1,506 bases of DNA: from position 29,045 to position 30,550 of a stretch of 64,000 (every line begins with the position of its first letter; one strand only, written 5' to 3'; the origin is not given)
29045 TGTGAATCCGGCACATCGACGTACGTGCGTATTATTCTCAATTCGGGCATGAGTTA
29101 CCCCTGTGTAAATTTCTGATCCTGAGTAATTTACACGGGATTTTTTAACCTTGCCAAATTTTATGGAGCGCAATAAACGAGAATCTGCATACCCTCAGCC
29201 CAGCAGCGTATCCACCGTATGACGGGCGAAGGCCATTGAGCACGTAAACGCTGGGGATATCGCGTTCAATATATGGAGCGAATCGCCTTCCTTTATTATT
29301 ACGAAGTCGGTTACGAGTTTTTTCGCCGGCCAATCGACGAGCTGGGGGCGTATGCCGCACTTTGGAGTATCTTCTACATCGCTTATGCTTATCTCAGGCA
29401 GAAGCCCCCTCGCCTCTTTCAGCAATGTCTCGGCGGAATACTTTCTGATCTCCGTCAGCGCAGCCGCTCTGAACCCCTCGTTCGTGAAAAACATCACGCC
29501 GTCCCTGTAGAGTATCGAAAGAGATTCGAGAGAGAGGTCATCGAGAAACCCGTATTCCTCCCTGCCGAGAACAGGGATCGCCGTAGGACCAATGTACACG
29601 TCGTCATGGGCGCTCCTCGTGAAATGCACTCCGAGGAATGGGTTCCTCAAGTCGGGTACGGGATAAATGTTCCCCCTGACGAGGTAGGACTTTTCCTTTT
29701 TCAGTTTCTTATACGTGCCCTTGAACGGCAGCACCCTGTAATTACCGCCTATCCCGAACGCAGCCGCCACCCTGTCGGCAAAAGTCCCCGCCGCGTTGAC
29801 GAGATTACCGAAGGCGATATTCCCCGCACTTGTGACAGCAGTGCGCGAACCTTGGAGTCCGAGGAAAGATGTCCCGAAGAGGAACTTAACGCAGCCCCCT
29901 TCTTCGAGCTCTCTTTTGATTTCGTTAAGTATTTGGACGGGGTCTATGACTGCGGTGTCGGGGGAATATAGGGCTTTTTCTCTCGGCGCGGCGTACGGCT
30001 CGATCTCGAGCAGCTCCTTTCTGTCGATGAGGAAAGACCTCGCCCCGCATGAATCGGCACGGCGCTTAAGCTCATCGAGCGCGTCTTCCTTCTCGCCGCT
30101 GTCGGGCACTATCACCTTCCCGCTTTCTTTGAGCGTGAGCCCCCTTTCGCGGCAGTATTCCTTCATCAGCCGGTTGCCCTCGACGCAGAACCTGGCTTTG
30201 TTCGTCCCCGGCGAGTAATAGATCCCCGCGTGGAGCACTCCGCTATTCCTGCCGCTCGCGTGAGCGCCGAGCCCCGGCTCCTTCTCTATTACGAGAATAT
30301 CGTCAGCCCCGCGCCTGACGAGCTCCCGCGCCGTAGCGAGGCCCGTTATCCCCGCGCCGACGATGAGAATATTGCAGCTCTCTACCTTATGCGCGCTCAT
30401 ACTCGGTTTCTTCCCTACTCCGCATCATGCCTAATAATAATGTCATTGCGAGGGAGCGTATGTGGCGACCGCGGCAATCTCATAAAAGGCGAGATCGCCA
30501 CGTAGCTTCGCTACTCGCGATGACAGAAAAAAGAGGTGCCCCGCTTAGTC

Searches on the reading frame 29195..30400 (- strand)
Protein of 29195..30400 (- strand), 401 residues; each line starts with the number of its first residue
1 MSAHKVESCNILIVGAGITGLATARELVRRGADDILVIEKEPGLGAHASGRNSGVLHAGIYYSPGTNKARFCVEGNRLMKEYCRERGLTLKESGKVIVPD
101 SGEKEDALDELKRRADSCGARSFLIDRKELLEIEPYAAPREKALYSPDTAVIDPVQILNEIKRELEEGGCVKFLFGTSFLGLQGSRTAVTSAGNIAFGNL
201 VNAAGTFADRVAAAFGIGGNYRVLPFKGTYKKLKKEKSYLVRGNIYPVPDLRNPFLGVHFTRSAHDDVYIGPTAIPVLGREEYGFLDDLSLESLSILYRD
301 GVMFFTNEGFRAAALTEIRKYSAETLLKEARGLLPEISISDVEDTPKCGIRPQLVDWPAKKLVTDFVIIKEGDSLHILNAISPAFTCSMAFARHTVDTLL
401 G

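Call 72: search_protein_families(library=pfam, proteins=[window:29195-30400:-], max_evalue=0.00001)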
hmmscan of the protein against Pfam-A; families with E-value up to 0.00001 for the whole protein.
window:29195-30400:- (401 aa): 2 families
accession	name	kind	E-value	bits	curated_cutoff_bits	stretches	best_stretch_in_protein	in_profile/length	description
PF01266.30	DAO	-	1.4e-57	196.2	27.9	1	11-397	2-352/353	FAD dependent oxidoreductase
PF13450.12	NAD_binding_8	-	1.5e-08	35.3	21.9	1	13-52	1-39/68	NAD(P)-binding Rossmann-like domain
